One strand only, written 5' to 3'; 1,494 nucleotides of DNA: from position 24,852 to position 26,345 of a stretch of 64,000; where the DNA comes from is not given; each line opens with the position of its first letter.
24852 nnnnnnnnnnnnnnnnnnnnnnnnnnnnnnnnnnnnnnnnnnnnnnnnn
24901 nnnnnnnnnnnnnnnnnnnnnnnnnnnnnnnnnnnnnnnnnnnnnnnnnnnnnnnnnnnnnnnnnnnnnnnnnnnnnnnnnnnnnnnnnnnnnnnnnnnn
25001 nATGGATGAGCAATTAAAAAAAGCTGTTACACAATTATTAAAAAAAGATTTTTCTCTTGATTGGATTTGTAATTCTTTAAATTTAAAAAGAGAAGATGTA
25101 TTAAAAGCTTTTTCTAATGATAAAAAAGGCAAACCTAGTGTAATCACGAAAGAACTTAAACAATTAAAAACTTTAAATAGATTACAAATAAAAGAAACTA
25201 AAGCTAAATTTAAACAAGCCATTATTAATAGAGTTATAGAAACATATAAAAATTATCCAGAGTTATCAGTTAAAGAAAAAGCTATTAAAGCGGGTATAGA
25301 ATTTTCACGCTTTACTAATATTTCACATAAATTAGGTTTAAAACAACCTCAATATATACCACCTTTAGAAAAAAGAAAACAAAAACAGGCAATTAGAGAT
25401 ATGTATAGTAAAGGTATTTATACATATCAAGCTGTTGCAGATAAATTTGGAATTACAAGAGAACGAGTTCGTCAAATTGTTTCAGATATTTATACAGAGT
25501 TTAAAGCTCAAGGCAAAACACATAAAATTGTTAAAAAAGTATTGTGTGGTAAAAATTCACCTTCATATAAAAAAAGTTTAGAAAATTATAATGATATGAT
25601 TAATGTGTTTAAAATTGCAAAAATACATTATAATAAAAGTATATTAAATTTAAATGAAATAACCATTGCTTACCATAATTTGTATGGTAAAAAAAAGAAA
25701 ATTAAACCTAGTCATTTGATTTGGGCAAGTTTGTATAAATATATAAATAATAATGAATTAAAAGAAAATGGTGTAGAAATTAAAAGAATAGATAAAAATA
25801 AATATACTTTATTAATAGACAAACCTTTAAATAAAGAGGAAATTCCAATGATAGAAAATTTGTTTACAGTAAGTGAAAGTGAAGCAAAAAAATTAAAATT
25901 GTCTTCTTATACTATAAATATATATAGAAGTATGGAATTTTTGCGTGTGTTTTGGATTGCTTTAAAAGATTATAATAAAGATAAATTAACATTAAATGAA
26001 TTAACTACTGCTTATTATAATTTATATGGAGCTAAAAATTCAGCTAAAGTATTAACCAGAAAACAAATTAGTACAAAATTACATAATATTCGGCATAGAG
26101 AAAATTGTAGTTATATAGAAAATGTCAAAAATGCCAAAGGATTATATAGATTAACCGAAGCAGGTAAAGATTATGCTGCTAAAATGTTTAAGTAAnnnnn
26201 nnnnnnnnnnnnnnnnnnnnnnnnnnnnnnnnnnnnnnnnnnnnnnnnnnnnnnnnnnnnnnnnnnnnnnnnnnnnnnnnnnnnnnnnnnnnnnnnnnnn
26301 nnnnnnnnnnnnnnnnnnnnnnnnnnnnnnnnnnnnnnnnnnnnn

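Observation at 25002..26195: Phage protein carrying a sigma70 region-4.2 HTH plus an internal duplicated domain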

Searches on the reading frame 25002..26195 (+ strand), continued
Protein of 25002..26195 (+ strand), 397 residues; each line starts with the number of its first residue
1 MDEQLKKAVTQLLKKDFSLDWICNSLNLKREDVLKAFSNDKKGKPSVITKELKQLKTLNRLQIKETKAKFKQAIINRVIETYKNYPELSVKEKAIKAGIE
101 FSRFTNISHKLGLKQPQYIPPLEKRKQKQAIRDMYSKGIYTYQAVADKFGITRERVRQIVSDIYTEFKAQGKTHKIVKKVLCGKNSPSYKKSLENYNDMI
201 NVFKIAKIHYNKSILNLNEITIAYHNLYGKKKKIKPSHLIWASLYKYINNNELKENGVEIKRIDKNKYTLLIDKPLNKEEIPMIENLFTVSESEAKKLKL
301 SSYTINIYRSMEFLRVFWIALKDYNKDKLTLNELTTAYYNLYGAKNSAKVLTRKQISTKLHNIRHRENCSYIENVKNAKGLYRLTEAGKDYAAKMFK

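Call 45: predict_structure(alignment_id=A3)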
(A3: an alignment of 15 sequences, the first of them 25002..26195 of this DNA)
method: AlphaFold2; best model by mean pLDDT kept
length: 397 residues; sequences in the alignment: 15
mean_pLDDT: 87.6   pTM: 0.51
mean pLDDT of the five models: 87.6, 86.8, 86.8, 85.2, 81.3
residues with pLDDT >= 90: 200; 70-90: 168; 50-70: 29; < 50: 0
segments of 3 or more residues with pLDDT < 50: none
pLDDT, mean of each block of 10 residues (from residue 1): 90 89 94 85 78 88 95 97 92 97 97 81 89 86 90 94 88 66 78 93 92 93 92 91 93 88 94 90 85 86 64 91 96 92 67 88 74 91 91 80
secondary structure, 60 per line:
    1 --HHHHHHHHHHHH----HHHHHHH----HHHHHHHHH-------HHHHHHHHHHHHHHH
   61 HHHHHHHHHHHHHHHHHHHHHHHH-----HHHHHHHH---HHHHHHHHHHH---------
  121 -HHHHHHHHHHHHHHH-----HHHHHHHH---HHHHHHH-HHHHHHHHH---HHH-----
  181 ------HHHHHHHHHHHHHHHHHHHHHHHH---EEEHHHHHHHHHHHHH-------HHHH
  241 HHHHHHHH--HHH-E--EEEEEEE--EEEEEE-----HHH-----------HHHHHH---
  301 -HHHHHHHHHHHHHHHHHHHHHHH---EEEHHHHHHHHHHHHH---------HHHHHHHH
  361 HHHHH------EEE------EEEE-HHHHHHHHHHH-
elements in order: H3-14 H19-25 H30-38 H46-84 H90-97 H101-111 H122-136 H142-149 H153-159 H161-169 H187-210 E214-216 H217-229 H237-248 E258-264 E267-272 H292-297 H302-324 E328-330 H331-343 H353-365 E372-374 E381-384 H386-396
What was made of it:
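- On Sigma-70 family sigma factor: The N-terminal 120 residues fold as two small HTHs plus a long helix (call 45). The model lacks the first helix of region 4.1 (call 45).
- On Winged-helix DNA-binding domain (MarR/PadR-like fold): The model shows helices 187-210, 217-229 and 237-248 with strands 258-264 and 267-272, and the equivalent elements in residues 302-384 (call 45).
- Checked: Each unit is a whole winged-helix domain of about 85-95 aa (residues 187-272 and 302-396 in the model, call 45), not about 55 aa.
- The AlphaFold2 model built on a 15-sequence alignment has mean pLDDT 87.6 (call 45). The model has only three helices (122-169), preceded by a proline-rich linker, so the first helix of region 4.1 is missing (call 45).
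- Tried and rejected: The 15-sequence alignment fixed this (call 45).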

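Call 48: fold_search(model_id=the predicted structure, library=pdb)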
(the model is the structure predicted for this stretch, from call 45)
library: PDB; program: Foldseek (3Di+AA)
matches with E <= 10: 928; with E <= 0.001: 0
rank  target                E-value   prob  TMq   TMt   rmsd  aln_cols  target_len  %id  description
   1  9gmb_E                4.0e-03  0.96  0.15  0.26  15.3       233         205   14  MukEF in complex with the phage protein gp5.9 (released 2025-03-26)
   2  7shk_A                4.2e-03  0.99  0.17  0.10  16.5       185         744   10  Structure of Xenopus laevis CRL2Lrr1 (State 1) (released 2021-12-08)
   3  3dpl_C                4.7e-03  0.77  0.17  0.18  37.9       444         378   11  Structural Insights into NEDD8 Activation of Cullin-RING Ligases: Conformational Control of Conjugation. (released 2008-09-30)
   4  3rpu_G                6.0e-03  0.95  0.15  0.25  15.2       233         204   12  Crystal structure of the MukE-MukF complex (released 2012-03-14)
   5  8b9x_B                7.3e-03  0.94  0.13  0.20  15.5       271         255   10  Chimeric protein of human UFM1 E3 ligase, UFL1, and DDRGK1 (released 2023-10-25)
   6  6v9i_C                7.3e-03  0.85  0.18  0.11  26.9       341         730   10  cryo-EM structure of Cullin5 bound to RING-box protein 2 (Cul5-Rbx2) (released 2020-04-29)
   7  8b9x_A                8.1e-03  0.77  0.13  0.19  17.6       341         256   12  Chimeric protein of human UFM1 E3 ligase, UFL1, and DDRGK1 (released 2023-10-25)
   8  7nyw_E                8.5e-03  0.90  0.15  0.24  14.7       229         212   10  Cryo-EM structure of the MukBEF-MatP-DNA head module (released 2021-07-07)
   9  3cuq_A                1.0e-02  0.97  0.17  0.29  16.3       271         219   12  Integrated structural and functional model of the human ESCRT-II complex (released 2008-11-04)
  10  8s0e_8                1.1e-02  0.84  0.16  0.22  21.1       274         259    9  H. sapiens OCCM bound to double stranded DNA (released 2024-10-02)
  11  7v8p                  1.3e-02  0.96  0.16  0.29  13.2       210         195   12  Crystal Structure of the MukE dimer (released 2022-01-05)
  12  7dg2_A                1.3e-02  0.90  0.15  0.23  14.3       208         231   12  Nse1-Nse3-Nse4 complex (released 2021-05-26)
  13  2zme_A                1.3e-02  0.97  0.18  0.31  15.5       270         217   13  Integrated structural and functional model of the human ESCRT-II complex (released 2008-11-04)
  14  9gmb_F                1.3e-02  0.92  0.16  0.28  14.1       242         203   12  MukEF in complex with the phage protein gp5.9 (released 2025-03-26)
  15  9xzj_C                1.3e-02  0.75  0.18  0.10  25.3       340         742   13  Cryo-EM structure of F-box helicase 1 (FBH1) bound to an SCF ubiquitin ligase complex and a 3-way DNA fork (consensus  (released 2026-01-28)
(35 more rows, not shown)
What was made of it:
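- Foldseek finds tandem-WH proteins, weakly (call 48). Foldseek finds tandem-WH proteins (call 48).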

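Call 55: find_encoding_contigs(protein=P0013, flank=8000, max_places=3)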
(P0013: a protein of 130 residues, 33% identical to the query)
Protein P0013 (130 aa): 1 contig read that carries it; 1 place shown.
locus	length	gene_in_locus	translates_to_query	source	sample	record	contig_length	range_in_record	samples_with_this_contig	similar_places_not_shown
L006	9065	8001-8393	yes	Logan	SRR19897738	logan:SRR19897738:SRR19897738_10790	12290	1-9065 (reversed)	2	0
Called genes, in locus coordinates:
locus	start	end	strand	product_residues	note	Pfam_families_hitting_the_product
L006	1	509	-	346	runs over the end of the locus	PF18144:SMODS, PF21654:DncV-like_NTFase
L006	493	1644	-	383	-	PF13391:HNH_2 (faint), PF18145:SAVED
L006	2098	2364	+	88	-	-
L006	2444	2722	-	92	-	PF24749:DUF7695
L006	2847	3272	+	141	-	PF19570:DUF6088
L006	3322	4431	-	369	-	PF02661:Fic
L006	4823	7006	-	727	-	PF19263:DUF5906 (weak)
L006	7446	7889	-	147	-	-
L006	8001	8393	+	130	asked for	-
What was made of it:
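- One stand-alone homologue, P0013, lies next to a DUF5906 primase/helicase-like gene in a mobile element (call 55).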

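Call 57: find_encoding_contigs(protein=P0012, flank=8000, max_places=3)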
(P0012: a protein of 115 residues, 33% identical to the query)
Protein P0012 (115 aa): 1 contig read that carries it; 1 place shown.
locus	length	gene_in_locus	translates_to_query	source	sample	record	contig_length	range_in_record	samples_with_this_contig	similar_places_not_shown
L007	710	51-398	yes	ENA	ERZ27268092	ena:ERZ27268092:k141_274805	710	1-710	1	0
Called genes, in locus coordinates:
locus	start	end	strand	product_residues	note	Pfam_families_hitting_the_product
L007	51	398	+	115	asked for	-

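Call 65: fold_search(model_id=the predicted structure, library=viral)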
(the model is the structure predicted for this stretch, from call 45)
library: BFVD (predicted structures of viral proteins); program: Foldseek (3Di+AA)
matches with E <= 10: 1054; with E <= 0.001: 3
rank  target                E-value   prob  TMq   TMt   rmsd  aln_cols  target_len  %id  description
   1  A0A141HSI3            2.9e-05  1.00  0.24  0.22  19.7       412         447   13  (no name in the UniProt tables at hand)
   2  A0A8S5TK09            2.4e-04  0.95  0.15  0.16  21.1       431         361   11  LAGLIDADG DNA endonuclease family [Podoviridae sp. ctz6O13]
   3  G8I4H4                2.7e-04  1.00  0.18  0.22  25.1       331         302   11  Uncharacterized protein [Mycobacterium phage DS6A]
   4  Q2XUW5                1.7e-03  0.91  0.17  0.15  21.9       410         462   13  (no name in the UniProt tables at hand)
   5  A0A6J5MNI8            1.8e-03  0.87  0.16  0.15  34.7       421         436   16  Uncharacterized protein [uncultured Caudovirales phage]
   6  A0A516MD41            2.1e-03  1.00  0.16  0.25  19.2       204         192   16  (no name in the UniProt tables at hand)
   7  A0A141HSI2            2.1e-03  0.99  0.14  0.21  20.8       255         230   12  (no name in the UniProt tables at hand)
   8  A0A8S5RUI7            2.5e-03  0.75  0.15  0.17  15.5       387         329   10  (no name in the UniProt tables at hand)
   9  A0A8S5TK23            2.7e-03  0.96  0.22  0.26  16.6       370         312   12  Endonuclease [Podoviridae sp. ctz6O13]
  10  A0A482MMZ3            2.9e-03  1.00  0.18  0.22  15.6       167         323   17  Endonuclease [Burkholderia phage BcepSauron]
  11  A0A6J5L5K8            3.2e-03  0.41  0.10  0.11  26.9       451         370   10  Helix-turn-helix domain containing protein [uncultured Caudovirales phage]
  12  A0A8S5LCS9            3.5e-03  1.00  0.19  0.30  15.8       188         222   15  Transposase [Myoviridae sp. ctngn1]
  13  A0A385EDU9            3.5e-03  0.97  0.15  0.16  23.0       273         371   12  Uncharacterized protein [Caulobacter phage CcrSC]
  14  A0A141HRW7            4.5e-03  1.00  0.11  0.25  21.2       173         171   12  (no name in the UniProt tables at hand)
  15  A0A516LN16            5.3e-03  0.99  0.17  0.23  15.5       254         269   13  (no name in the UniProt tables at hand)
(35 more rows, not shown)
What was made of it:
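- Weak structural matches in the viral library are enriched for homing endonucleases and transposases (call 65). BFVD fold matches include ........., HNH and other endonucleases, and a transposase (call 65).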

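Call 79: find_encoding_contigs(protein=P0008, flank=6000, max_places=3)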
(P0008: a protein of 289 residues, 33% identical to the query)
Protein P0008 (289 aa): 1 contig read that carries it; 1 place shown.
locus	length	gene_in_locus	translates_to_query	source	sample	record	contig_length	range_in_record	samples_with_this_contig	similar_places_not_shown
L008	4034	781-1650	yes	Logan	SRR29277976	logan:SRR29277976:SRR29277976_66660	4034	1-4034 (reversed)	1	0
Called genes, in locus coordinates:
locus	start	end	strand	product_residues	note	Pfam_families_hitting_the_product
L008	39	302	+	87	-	-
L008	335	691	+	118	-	-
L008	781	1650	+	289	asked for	PF13412:HTH_24 (faint), PF13518:HTH_28 (faint), PF04545:Sigma70_r4 (weak)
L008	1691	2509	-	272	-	PF07463:NUMOD4, PF13392:HNH_3 (weak)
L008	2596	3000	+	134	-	-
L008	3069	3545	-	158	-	-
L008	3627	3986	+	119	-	-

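Call 86: find_related_loci(query=window:25002-26195:+, collection=viral_contigs, flank=6000)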
Query window:25002-26195:+ (397 aa) in viral_contigs; peptide patterns used: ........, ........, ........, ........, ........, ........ (x = any residue, [..] = any of these).
11 stretches matched a pattern, but none encodes a relative of the query by tblastn (E <= 1e-3).
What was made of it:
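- Tried and rejected: An IMG/VR scan with the whole protein found no relatives (call 86).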

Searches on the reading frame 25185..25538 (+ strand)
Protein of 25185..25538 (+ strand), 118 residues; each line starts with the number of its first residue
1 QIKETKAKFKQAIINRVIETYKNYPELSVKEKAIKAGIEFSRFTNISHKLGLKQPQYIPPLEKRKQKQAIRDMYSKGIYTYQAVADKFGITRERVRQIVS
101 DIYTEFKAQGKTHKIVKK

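Call 88: find_related_loci(query=A4, collection=viral_contigs, flank=8000)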
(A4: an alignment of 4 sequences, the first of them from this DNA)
Query A4 (118 aa) in viral_contigs; peptide patterns used: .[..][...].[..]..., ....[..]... (x = any residue, [..] = any of these).
600 stretches matched a pattern (row limit reached: there are more); 36 encode a relative of the query (tblastn E <= 1e-3); 36 distinct loci.
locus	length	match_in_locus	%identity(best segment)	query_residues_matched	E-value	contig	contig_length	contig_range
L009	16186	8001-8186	38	50-114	2e-7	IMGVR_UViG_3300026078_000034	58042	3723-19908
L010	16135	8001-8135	44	72-116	1e-6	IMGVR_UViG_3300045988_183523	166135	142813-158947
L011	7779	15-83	74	80-102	3e-6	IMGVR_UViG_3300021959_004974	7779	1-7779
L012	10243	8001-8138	40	44-98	4e-6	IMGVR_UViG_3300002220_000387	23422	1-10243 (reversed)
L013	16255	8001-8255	35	27-114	4e-6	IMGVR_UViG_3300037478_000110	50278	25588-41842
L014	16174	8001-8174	36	54-108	5e-6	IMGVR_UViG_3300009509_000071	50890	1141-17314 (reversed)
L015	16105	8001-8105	44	65-100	7e-6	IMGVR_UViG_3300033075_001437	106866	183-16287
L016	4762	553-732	33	21-100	7e-6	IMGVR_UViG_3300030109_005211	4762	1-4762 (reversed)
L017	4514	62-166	50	66-101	1e-5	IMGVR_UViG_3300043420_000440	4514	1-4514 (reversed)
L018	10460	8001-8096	42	69-101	1e-5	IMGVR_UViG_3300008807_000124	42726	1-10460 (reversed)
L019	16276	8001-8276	34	12-100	2e-5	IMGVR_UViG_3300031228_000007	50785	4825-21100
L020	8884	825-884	70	80-99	2e-5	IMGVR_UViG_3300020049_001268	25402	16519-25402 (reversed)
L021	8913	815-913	50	72-105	2e-5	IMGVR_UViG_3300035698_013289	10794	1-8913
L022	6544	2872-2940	74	80-102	2e-5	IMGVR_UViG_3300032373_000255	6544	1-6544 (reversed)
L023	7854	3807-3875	74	80-102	2e-5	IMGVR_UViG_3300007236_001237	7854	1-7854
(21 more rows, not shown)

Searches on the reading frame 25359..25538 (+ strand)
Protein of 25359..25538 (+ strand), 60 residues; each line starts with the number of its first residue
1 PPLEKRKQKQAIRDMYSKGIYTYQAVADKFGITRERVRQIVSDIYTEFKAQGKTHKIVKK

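Call 58: search_solved_structures(query=window:25359-25538:+, max_evalue=1, show_alignments=3)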
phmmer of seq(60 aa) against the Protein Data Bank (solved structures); distinct sequences matched with E-value up to 1: 40.
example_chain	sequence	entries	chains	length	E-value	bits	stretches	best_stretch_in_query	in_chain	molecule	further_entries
7ckq_F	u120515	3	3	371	0.0025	21.6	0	22-47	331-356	RNA polymerase sigma factor SigA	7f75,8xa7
1ku3_A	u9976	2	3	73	0.046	17.7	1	20-50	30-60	sigma factor sigA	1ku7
1rio_H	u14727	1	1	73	0.047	17.7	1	20-50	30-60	sigma factor SigA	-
7ye1_F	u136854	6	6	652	0.048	17.7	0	21-56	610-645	RNA polymerase sigma factor RpoD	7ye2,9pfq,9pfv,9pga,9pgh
3n97_A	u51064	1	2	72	0.053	17.5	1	20-56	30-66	RNA polymerase sigma factor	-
2p7v_B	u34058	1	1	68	0.11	16.6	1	20-46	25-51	RNA polymerase sigma factor rpoD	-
1l9u_H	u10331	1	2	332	0.12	16.4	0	20-50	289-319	SIGMA FACTOR SIGA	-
1tlh_B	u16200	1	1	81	0.12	16.4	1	20-46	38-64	RNA polymerase sigma factor rpoD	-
4xln_F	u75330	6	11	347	0.14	16.3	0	20-50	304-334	RNA polymerase sigma factor SigA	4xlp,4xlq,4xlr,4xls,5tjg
8hkc_E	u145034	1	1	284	0.16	16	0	21-47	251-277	RNA polymerase sigma factor RpoH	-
4g6d_A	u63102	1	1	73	0.18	15.9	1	21-49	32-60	RNA polymerase sigma factor rpoD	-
3t72_o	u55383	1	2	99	0.18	15.8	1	20-46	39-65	RNA polymerase sigma factor rpoD, DNA-directed RNA polymerase subunit beta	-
6n4c_F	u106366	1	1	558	0.19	15.8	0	20-44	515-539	RNA polymerase sigma factor RpoD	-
8k59_F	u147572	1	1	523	0.23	15.6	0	20-44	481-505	RNA polymerase sigma factor RpoD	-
4ljz_F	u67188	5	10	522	0.23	15.5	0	20-44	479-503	RNA polymerase sigma factor RpoD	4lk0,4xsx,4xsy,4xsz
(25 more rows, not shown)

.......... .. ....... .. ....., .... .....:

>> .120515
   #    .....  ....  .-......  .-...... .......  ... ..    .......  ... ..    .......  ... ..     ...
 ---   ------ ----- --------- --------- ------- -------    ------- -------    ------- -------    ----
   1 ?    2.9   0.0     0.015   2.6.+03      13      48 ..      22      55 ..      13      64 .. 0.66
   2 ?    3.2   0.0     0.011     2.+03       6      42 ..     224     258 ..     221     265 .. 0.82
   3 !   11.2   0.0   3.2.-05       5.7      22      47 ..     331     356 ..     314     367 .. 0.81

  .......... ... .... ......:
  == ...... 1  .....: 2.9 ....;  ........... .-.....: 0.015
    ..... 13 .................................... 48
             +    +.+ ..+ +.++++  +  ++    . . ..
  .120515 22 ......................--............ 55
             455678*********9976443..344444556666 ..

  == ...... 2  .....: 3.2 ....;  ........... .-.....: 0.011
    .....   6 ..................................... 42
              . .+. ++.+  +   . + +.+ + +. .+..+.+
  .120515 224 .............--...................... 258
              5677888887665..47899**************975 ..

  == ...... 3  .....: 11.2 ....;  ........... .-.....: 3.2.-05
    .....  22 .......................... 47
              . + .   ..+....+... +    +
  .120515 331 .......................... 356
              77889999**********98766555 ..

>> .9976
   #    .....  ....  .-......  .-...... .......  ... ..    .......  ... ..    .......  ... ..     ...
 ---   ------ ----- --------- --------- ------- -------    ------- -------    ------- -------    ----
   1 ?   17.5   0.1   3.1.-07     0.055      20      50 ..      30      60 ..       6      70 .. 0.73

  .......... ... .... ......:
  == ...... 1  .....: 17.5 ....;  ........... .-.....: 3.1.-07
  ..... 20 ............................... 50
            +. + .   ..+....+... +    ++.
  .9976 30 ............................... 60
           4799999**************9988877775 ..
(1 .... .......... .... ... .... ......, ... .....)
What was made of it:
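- On Sigma-70 family sigma factor: 39 of 40 PDB sequence hits are sigma region 4.2 (call 58).
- Checked: The individual E-values are weak (0.0025 to 1) because the segment is short (call 58).
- The C-terminal half of the recognition helix (sigma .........) is replaced by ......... (call 58). The recognition helix matches primary sigma over TRERxRQ (call 58).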
